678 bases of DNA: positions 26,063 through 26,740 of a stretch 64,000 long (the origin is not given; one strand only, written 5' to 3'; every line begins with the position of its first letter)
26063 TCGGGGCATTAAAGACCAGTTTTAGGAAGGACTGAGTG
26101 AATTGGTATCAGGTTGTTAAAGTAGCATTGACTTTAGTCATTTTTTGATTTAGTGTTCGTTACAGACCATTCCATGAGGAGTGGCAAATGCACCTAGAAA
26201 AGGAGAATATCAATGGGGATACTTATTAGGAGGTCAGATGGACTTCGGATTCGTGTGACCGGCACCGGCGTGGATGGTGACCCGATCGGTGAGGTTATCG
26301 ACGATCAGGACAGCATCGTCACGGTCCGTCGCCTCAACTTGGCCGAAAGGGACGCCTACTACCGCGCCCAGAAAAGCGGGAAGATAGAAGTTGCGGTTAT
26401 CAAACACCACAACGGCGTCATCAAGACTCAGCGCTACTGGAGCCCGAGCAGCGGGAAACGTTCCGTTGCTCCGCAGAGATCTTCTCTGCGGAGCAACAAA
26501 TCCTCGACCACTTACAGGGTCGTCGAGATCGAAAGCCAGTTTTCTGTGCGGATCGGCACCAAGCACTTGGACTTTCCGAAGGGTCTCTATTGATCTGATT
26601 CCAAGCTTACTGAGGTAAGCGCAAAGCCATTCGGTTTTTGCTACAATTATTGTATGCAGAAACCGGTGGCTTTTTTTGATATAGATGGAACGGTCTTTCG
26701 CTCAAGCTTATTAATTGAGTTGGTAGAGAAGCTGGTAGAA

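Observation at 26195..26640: Third GC-rich cassette; orphan 126-aa ORF containing a perfect 15-bp-arm inverted repeat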

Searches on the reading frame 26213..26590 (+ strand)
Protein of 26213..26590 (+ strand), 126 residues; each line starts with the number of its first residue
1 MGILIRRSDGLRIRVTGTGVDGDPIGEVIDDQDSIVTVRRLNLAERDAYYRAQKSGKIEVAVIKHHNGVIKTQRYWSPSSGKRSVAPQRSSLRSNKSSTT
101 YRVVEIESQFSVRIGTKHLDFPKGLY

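Call 7: search_protein_families(library=pfam, proteins=[window:26213-26590:+], max_evalue=1)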
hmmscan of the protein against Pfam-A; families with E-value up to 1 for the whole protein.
window:26213-26590:+ (126 aa): 0 families

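Call 10: find_homologous_proteins(query=window:26213-26590:+, max_evalue=0.01)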
Query window:26213-26590:+ (126 aa): 3 proteins with E <= 0.01 among 11 candidates.
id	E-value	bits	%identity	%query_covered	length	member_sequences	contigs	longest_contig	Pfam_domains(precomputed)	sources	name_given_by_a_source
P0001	4.4e-75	267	99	100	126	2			-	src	-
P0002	3.1e-39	152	62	100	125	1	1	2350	-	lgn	-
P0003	5.1e-38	148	60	100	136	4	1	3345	-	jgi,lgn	-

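Call 12: find_encoding_contigs(protein=P0002, flank=5000)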
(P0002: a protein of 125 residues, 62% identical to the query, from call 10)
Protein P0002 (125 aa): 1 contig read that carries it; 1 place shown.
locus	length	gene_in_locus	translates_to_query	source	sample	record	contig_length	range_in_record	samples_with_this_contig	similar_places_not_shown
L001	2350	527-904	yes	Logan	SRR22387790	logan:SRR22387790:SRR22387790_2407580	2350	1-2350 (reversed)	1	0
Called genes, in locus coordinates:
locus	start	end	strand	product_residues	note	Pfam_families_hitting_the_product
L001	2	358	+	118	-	?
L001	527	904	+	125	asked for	-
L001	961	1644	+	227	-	PF00702:Hydrolase, PF12710:HAD, PF13419:HAD_2 (faint)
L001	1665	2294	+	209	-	PF07690:MFS_1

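Call 13: find_encoding_contigs(protein=P0003, flank=5000)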
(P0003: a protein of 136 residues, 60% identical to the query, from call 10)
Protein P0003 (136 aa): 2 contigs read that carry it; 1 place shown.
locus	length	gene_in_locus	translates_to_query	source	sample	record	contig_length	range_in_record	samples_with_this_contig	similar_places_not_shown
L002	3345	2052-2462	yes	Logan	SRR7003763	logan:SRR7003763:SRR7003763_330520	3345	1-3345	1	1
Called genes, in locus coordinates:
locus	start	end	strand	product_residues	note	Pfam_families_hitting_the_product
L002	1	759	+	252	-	?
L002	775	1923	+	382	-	PF26514:DUF8173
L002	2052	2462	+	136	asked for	-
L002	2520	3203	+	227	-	PF00702:Hydrolase, PF12710:HAD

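Call 14: find_encoding_contigs(protein=P0001, flank=5000)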
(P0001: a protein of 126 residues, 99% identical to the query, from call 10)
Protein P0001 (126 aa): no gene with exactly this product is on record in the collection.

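Call 18: find_related_loci(query=A2, collection=genome_contigs, flank=4000)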
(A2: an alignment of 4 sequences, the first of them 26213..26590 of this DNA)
Query A2 (126 aa) in genome_contigs; peptide patterns used: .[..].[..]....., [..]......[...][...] (x = any residue, [..] = any of these).
380 stretches matched a pattern, but none encodes a relative of the query by tblastn (E <= 1e-3).

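Call 20: find_related_loci(query=A2, collection=metagenome_contigs, flank=4000)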
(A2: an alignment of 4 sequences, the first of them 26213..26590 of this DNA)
Query A2 (126 aa) in metagenome_contigs; peptide patterns used: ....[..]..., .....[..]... (x = any residue, [..] = any of these).
431 stretches matched a pattern; 2 encode a relative of the query (tblastn E <= 1e-3); 2 distinct loci.
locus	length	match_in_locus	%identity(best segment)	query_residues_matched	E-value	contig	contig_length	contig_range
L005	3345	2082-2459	60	1-126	9e-46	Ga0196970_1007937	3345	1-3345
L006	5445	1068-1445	60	1-126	2e-45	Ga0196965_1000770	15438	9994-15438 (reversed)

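Call 32: predict_structure(alignment_id=A2)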
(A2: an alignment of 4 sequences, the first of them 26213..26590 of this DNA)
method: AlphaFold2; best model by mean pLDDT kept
length: 126 residues; sequences in the alignment: 4
mean_pLDDT: 57.4   pTM: 0.44
mean pLDDT of the five models: 57.4, 55.6, 40.1, 39.0, 38.8
residues with pLDDT >= 90: 0; 70-90: 45; 50-70: 23; < 50: 58
segments of 3 or more residues with pLDDT < 50: 62-108, 111-113, 122-126
pLDDT, mean of each block of 10 residues (from residue 1): 66 78 78 79 76 67 40 39 41 41 41 50 44
secondary structure, 60 per line:
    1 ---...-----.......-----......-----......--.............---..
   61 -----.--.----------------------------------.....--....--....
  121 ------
elements in order: E4-6 E12-18 E24-29 E35-40 H43-55 E104-108 E111-114 E117-120

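Call 33: search_protein_representatives(alignment_id=A2)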
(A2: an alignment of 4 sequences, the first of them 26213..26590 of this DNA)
Query: 4 sequences, 125 profile positions. Proteins with E-value up to 0.001 (for the whole library): 2; up to 1e-10: 1; up to 1e-30: 1. The best 2 are listed.
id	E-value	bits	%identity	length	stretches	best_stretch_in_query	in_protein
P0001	2.1e-70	250.8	-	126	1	1-125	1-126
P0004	5.1e-05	39.5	-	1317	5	83-101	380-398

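Call 35: search_protein_families(library=phrogs, proteins=[window:26213-26590:+], max_evalue=0.1)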
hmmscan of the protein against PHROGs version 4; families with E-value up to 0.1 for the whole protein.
window:26213-26590:+ (126 aa): 0 families

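Call 41: find_related_loci(query=A2, collection=viral_contigs, flank=4000)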
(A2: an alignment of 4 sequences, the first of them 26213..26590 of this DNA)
Query A2 (126 aa) in viral_contigs; peptide patterns used: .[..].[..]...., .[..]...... (x = any residue, [..] = any of these).
75 stretches matched a pattern, but none encodes a relative of the query by tblastn (E <= 1e-3).

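Call 59: find_homologous_proteins(query=A5, max_evalue=0.1)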
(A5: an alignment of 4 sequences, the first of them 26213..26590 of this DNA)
Query A5 (4 sequences) (126 aa, profile of the alignment): 4 proteins with E <= 0.1 among 1440 candidates.
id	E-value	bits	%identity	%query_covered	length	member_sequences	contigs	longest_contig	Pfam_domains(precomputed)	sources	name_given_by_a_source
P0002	1.3e-65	237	62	100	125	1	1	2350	-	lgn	-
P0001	2.3e-65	236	99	100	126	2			-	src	-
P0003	1.8e-64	233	60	100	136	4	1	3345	-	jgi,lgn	-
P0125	2.8e-13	68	43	24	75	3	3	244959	-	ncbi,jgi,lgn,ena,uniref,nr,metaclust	ncbi:hypothetical protein A2392_01960 [Candidatus Kaiserbacteria bacterium RIFOXYB1_FULL_46_14]|unir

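Call 101: search_protein_families(library=padloc, proteins=[window:26213-26590:+], max_evalue=0.1)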
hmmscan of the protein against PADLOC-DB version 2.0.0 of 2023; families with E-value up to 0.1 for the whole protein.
window:26213-26590:+ (126 aa): 0 families

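Call 102: search_protein_families(library=ncbifam, proteins=[window:26213-26590:+], max_evalue=0.1)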
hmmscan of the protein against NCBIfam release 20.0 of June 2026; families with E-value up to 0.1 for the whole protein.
window:26213-26590:+ (126 aa): 0 families

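Call 112: fold_search(model_id=the predicted structure, library=viral)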
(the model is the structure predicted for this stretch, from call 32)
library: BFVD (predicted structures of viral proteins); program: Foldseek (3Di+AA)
matches with E <= 10: 796; with E <= 0.001: 0
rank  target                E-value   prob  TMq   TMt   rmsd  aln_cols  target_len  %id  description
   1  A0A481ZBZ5            6.0e-02  0.20  0.17  0.11  19.4       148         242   14  Uncharacterized protein (Fragment) [Pithovirus LCPAC404]
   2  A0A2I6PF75            1.6e-01  0.33  0.25  0.06  16.4       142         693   14  Long tail fiber protein Gp37 [Proteus phage phiP4-3]
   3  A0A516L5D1            1.8e-01  0.12  0.18  0.10  23.6       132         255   13  (no name in the UniProt tables at hand)
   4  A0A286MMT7            2.0e-01  0.72  0.21  0.14   6.4        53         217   21  Uncharacterized protein [Klebsiella phage KPN U2874]
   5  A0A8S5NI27            2.0e-01  0.60  0.25  0.38  12.3        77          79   18  Uncharacterized protein [Siphoviridae sp. cttFh17]
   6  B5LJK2                2.0e-01  0.33  0.21  0.24  12.2        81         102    9  DUF1508 domain-containing protein [Mycobacterium phage Myrna]
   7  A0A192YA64            2.4e-01  0.35  0.24  0.07  15.7       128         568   15  Long tail fiber distal subunit [Morganella phage vB_MmoM_MP1]
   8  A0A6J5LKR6            2.4e-01  0.23  0.18  0.20  12.2        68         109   10  Uncharacterized protein [uncultured Caudovirales phage]
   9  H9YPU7                2.7e-01  0.13  0.22  0.08  13.4       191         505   12  (no name in the UniProt tables at hand)
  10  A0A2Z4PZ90            2.9e-01  0.63  0.29  0.12  10.2        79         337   14  (no name in the UniProt tables at hand)
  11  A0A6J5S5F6            2.9e-01  0.20  0.21  0.17  19.5       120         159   10  Uncharacterized protein [uncultured Caudovirales phage]
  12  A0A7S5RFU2            3.0e-01  0.33  0.18  0.31   9.4        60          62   10  (no name in the UniProt tables at hand)
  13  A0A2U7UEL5            3.0e-01  0.12  0.19  0.07  28.5       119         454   16  Uncharacterized protein [Pandoravirus macleodensis]
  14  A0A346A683            3.2e-01  0.96  0.26  0.60   3.7        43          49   16  (no name in the UniProt tables at hand)
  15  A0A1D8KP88            3.2e-01  0.93  0.24  0.40   3.3        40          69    8  Uncharacterized protein [Synechococcus phage S-CAM9]
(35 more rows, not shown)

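Call 113: fold_search(model_id=the predicted structure, library=pdb)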
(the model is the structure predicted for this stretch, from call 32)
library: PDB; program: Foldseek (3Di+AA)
matches with E <= 10: 409; with E <= 0.001: 0
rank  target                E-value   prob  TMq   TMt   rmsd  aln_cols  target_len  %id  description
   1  8wkl_G                3.7e-01  0.94  0.24  0.11   4.3        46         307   26  Rauvolfia serpentina strictosidine synthase (RsSTR) in complex with a non-reactive tryptamine substitute crystallized  (released 2024-02-28)
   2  4imb_A                3.7e-01  0.93  0.24  0.11   4.3        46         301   26  Structure of strictosidine synthase in complex with 2-(1-methyl-1H-indol-3-yl)ethanamine (released 2014-01-29)
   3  8wkl_F                3.7e-01  0.93  0.24  0.11   4.3        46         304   26  Rauvolfia serpentina strictosidine synthase (RsSTR) in complex with a non-reactive tryptamine substitute crystallized  (released 2024-02-28)
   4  8wkl_H                3.7e-01  0.93  0.24  0.11   4.3        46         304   26  Rauvolfia serpentina strictosidine synthase (RsSTR) in complex with a non-reactive tryptamine substitute crystallized  (released 2024-02-28)
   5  2k49_MODEL_1_A        6.5e-01  0.20  0.19  0.20   8.2        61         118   13  Solution NMR structure of UPF0339 protein SO3888 from Shewanella oneidensis. Northeast Structural Genomics Con (released 2008-07-08)
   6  3djc_B                6.5e-01  0.09  0.16  0.10  10.6        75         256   13  CRYSTAL STRUCTURE OF PANTOTHENATE KINASE FROM LEGIONELLA PNEUMOPHILA (released 2008-07-15)
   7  5nck_A                6.5e-01  0.08  0.13  0.08  10.0        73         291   14  The Crystal Structure of N-acetylmannosamine kinase in Fusobacterium nucleatum (released 2017-06-28)
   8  5zeb_k                7.3e-01  0.11  0.15  0.16   9.6        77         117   13  M. Smegmatis P/P state 70S ribosome structure (released 2018-09-26)
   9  7nyq_B                9.8e-01  0.85  0.24  0.12   2.6        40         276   18  Crystal structure of the Mei-P26 NHL domain (released 2022-05-04)
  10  1bot_O                9.8e-01  0.08  0.16  0.05  11.2        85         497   10  CRYSTAL STRUCTURE OF THE COMPLEX BETWEEN ESCHERICHIA COLI GLYCEROL KINASE AND THE ALLOSTERIC REGULATOR FRUCTOSE 1,6-BI (released 1999-01-19)
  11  5ovq_J                1.0e+00  0.09  0.15  0.10  12.9        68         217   15  Crystal Structure of the peroxiredoxin (AhpC2) from the Hyperthermophilic bacteria Aquifex aeolicus VF (released 2018-10-10)
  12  7rq0_A                1.2e+00  0.11  0.19  0.17  10.0        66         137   15  HIV Integrase CORE domain in complex with 2-{2-[2-(3-{[4-(2-{[(3-{2-[3-(carboxymethyl)-5-methyl-1-benzofuran-2-yl]ethy (released 2022-08-10)
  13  3eo3_B                1.2e+00  0.08  0.17  0.09  10.4        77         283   16  Crystal structure of the N-acetylmannosamine kinase domain of human GNE protein (released 2008-10-07)
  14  5ovq_B                1.2e+00  0.09  0.15  0.10  13.0        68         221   15  Crystal Structure of the peroxiredoxin (AhpC2) from the Hyperthermophilic bacteria Aquifex aeolicus VF (released 2018-10-10)
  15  2f9t_A                1.2e+00  0.07  0.14  0.09  10.8        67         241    9  Structure of the type III CoaA from Pseudomonas aeruginosa (released 2006-08-22)
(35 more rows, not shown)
